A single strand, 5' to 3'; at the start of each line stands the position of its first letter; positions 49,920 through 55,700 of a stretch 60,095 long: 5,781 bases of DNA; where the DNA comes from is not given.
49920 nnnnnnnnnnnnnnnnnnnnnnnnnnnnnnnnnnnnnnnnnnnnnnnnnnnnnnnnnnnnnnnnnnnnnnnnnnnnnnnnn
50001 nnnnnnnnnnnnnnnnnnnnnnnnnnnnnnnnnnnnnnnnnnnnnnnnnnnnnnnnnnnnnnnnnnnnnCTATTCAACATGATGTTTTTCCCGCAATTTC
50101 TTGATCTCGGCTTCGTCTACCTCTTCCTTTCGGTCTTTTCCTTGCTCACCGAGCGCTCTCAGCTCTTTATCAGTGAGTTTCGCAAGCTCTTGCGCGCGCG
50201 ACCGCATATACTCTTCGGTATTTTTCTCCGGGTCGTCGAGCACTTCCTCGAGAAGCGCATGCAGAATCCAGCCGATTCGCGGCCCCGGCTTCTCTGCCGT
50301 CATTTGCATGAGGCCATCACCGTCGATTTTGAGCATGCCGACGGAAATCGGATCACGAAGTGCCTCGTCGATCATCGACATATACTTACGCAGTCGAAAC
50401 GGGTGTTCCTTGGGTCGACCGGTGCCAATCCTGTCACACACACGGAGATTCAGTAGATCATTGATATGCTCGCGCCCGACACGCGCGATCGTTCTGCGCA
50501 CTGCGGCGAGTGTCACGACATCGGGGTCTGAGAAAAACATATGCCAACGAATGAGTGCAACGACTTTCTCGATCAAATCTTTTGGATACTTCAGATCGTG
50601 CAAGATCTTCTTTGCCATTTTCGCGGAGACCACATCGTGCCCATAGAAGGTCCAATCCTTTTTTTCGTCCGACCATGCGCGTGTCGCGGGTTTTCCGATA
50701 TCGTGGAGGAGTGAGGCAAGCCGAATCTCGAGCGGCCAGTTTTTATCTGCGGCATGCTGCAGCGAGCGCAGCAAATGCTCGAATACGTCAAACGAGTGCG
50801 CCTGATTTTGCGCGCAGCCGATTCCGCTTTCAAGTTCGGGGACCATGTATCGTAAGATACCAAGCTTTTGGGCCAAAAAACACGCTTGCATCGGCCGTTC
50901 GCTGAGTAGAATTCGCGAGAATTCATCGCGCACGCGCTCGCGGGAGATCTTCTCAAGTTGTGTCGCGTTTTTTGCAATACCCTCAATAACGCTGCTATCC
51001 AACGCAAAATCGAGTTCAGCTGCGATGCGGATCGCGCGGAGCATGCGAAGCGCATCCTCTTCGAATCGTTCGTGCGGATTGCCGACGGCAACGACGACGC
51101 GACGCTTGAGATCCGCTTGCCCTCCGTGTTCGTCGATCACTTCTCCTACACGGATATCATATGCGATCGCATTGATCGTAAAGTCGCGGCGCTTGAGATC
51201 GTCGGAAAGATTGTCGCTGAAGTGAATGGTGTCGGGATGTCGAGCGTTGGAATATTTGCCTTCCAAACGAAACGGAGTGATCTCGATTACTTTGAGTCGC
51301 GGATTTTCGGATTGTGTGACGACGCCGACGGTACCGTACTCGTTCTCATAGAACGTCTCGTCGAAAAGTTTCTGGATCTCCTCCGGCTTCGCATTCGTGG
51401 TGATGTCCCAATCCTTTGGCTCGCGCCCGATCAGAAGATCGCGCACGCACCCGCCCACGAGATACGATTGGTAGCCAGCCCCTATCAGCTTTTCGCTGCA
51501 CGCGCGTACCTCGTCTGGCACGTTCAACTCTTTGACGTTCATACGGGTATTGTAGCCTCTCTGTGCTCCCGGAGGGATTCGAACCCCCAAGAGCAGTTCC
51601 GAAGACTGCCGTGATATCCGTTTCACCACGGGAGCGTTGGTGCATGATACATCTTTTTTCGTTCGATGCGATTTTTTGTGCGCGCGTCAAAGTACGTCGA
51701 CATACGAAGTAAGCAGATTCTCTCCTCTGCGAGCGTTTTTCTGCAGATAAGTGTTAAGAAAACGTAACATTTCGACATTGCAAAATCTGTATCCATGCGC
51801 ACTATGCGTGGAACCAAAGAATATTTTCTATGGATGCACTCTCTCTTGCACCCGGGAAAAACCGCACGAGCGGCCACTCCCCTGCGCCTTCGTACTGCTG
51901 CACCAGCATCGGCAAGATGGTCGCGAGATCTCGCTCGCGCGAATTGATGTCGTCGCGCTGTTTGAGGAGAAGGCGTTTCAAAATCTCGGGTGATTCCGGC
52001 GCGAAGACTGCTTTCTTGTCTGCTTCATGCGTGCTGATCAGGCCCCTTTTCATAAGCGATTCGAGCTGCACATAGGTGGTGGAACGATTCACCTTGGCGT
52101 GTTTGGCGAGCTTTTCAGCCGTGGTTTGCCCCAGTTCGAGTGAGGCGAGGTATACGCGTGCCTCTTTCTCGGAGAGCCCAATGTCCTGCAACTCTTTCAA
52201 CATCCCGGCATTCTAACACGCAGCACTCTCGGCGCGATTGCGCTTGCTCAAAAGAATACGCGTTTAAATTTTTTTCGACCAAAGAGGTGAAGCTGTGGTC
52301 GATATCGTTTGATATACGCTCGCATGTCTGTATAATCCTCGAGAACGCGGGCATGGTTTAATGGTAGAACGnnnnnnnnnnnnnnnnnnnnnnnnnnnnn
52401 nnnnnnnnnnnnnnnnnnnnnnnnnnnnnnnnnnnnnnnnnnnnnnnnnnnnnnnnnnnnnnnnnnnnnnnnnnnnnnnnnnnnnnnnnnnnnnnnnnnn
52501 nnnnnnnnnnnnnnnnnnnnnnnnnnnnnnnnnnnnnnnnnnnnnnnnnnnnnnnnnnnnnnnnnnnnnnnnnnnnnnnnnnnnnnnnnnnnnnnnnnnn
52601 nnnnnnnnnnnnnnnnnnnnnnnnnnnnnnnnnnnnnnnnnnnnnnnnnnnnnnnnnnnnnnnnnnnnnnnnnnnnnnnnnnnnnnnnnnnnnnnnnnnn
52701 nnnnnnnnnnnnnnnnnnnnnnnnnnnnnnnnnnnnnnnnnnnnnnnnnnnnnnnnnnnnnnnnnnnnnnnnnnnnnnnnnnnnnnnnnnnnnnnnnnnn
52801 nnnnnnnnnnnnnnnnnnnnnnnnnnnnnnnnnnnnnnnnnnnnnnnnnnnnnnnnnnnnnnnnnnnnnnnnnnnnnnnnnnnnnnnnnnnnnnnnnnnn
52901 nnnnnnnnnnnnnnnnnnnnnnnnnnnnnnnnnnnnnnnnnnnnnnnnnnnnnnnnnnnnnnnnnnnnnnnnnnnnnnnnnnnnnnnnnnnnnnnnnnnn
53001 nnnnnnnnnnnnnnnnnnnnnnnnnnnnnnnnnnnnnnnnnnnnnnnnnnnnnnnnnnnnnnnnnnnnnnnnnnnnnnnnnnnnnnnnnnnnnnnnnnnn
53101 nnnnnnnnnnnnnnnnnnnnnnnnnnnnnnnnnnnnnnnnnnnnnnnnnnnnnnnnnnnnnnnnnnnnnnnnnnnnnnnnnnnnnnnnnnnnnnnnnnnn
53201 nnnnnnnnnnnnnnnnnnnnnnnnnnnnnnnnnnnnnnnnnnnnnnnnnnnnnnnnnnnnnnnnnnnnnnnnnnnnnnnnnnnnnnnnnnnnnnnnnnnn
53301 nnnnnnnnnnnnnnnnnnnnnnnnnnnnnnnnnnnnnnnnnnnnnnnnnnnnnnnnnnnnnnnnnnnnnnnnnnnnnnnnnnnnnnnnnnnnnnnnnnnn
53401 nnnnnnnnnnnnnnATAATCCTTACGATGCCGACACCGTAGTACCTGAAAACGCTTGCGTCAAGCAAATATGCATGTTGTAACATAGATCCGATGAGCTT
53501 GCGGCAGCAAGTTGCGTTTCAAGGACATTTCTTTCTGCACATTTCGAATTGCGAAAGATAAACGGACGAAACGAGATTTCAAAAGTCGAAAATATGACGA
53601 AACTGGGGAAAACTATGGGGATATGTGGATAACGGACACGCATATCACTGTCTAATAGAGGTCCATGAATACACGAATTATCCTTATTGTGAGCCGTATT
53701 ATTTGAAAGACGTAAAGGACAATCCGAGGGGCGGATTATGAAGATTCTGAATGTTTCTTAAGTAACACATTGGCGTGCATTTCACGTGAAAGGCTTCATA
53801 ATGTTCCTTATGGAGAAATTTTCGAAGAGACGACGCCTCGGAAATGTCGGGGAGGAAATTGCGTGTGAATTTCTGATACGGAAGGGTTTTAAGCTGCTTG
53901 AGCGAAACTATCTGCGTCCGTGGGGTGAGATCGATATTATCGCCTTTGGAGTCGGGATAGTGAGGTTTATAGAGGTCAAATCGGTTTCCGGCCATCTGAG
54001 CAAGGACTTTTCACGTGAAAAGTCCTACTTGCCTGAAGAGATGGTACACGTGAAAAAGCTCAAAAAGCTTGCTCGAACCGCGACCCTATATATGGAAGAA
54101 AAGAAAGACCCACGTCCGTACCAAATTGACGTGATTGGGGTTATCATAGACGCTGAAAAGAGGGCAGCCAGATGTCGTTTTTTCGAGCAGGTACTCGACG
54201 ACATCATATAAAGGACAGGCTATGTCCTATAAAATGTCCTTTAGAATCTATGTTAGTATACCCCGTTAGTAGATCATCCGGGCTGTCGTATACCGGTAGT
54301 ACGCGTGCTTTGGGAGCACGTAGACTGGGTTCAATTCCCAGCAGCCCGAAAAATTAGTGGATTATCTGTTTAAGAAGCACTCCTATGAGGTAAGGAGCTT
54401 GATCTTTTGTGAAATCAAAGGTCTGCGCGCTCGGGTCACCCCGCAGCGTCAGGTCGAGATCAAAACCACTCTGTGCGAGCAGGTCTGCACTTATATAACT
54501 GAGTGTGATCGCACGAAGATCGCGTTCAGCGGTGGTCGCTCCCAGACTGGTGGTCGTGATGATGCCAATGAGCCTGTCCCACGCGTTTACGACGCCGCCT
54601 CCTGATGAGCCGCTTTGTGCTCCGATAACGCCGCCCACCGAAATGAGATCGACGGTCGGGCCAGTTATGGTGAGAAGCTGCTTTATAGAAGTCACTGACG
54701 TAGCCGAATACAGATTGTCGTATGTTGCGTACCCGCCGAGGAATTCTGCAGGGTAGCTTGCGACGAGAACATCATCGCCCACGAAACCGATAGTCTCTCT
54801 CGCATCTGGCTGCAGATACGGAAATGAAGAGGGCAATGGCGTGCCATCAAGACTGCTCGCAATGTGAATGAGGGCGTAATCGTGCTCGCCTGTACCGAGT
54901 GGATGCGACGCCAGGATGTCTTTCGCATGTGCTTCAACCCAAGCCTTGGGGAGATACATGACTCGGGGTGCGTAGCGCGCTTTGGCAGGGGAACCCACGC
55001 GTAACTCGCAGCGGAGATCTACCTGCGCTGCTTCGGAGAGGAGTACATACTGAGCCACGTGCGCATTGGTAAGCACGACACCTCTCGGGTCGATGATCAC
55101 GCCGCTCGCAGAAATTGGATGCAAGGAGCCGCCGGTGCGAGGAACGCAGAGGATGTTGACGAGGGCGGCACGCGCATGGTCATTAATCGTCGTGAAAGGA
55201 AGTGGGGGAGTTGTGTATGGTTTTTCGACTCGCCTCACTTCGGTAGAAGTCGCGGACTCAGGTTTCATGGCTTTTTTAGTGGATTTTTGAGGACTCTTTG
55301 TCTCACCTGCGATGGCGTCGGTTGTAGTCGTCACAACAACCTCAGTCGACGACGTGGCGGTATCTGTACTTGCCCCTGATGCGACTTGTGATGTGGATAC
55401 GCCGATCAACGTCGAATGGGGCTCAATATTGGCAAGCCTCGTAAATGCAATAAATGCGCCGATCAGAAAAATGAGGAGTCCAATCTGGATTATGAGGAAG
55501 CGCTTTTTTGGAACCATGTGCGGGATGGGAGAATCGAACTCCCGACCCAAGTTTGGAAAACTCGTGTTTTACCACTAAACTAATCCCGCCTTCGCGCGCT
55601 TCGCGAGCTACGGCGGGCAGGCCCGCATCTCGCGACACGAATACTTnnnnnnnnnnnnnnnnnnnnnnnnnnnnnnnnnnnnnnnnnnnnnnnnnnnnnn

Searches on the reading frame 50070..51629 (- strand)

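Call 16: search_protein_families(library=pfam, proteins=[window:50070-51629:-])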
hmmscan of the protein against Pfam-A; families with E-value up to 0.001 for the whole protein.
window:50070-51629:- (519 aa): 4 families
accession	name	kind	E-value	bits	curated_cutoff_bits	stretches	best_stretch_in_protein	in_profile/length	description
PF01743.26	PolyA_pol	-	9.4e-38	129.8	23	1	56-179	2-125/126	Poly A polymerase head domain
PF12627.12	PolyA_pol_RNAbd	-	3.2e-15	56.1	22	1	207-268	1-62/64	Probable RNA and SrmB- binding site of polymerase A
PF01966.28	HD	-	2.1e-12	47.8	22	1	282-370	1-92/116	HD domain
PF13735.12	tRNA_NucTran2_2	-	4.7e-08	33.6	27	1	319-475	3-145/149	tRNA nucleotidyltransferase domain 2 putative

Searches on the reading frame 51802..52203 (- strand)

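Call 34: search_protein_families(library=pfam, proteins=[window:51802-52203:-], max_evalue=0.01)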
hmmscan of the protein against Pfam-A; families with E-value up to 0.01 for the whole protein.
window:51802-52203:- (133 aa): 6 families
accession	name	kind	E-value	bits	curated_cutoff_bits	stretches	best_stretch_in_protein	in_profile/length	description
PF01978.25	TrmB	-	3.6e-15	56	25.6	1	5-73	1-68/68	Sugar-specific transcriptional regulator TrmB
PF01022.26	HTH_5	-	0.00022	21.5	22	1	21-57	10-46/47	Bacterial regulatory protein, arsR family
PF01047.28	MarR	-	0.0013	19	24.6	1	23-57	14-48/59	MarR family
PF24033.1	DUF7342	-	0.002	18.5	31.6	1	21-71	11-62/150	Family of unknown function (DUF7342)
PF21984.2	DnaD_N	-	0.0023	18.6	27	0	2-63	6-72/101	DnaD N-terminal domain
PF03965.22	Penicillinase_R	-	0.0028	18.4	22.6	1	11-70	2-65/115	Penicillinase repressor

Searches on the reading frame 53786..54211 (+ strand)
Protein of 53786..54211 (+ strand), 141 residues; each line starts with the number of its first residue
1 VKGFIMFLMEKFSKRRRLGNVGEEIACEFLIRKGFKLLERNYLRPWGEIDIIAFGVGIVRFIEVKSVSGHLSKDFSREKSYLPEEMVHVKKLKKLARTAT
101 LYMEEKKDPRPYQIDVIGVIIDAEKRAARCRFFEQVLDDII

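Call 34: search_protein_families(library=pfam, proteins=[window:53786-54211:+], max_evalue=0.01)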
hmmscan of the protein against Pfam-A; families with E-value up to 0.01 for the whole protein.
window:53786-54211:+ (141 aa): 2 families
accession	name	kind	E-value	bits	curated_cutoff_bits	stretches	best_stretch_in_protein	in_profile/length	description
PF02021.23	UPF0102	-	6.4e-19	68.5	23.6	1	22-119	1-80/80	Uncharacterised protein family UPF0102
PF08378.17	NERD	-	0.00021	22.2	22.1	1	19-96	2-88/111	Nuclease-related domain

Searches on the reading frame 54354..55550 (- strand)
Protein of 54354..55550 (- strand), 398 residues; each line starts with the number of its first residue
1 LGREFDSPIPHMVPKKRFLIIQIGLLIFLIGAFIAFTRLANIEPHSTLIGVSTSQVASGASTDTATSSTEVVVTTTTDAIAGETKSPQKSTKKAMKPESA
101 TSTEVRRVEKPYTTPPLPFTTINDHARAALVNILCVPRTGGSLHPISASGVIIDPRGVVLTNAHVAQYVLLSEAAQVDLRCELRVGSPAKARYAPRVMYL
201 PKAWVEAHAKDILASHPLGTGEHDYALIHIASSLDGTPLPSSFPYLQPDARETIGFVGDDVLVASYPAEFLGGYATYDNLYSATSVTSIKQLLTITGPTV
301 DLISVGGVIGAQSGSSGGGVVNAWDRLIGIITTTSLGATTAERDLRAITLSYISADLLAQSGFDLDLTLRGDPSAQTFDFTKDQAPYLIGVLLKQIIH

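Call 35: search_protein_families(library=pfam, proteins=[window:54354-55550:-], max_evalue=0.01)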
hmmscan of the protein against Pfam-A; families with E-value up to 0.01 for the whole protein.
window:54354-55550:- (398 aa): 2 families
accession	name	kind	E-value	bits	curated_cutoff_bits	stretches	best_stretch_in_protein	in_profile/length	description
PF13365.12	Trypsin_2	-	3.5e-11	44.4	27.6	1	148-330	1-144/144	Trypsin-like peptidase domain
PF00089.32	Trypsin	-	5.2e-07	30.2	20.6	1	148-336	27-199/220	Trypsin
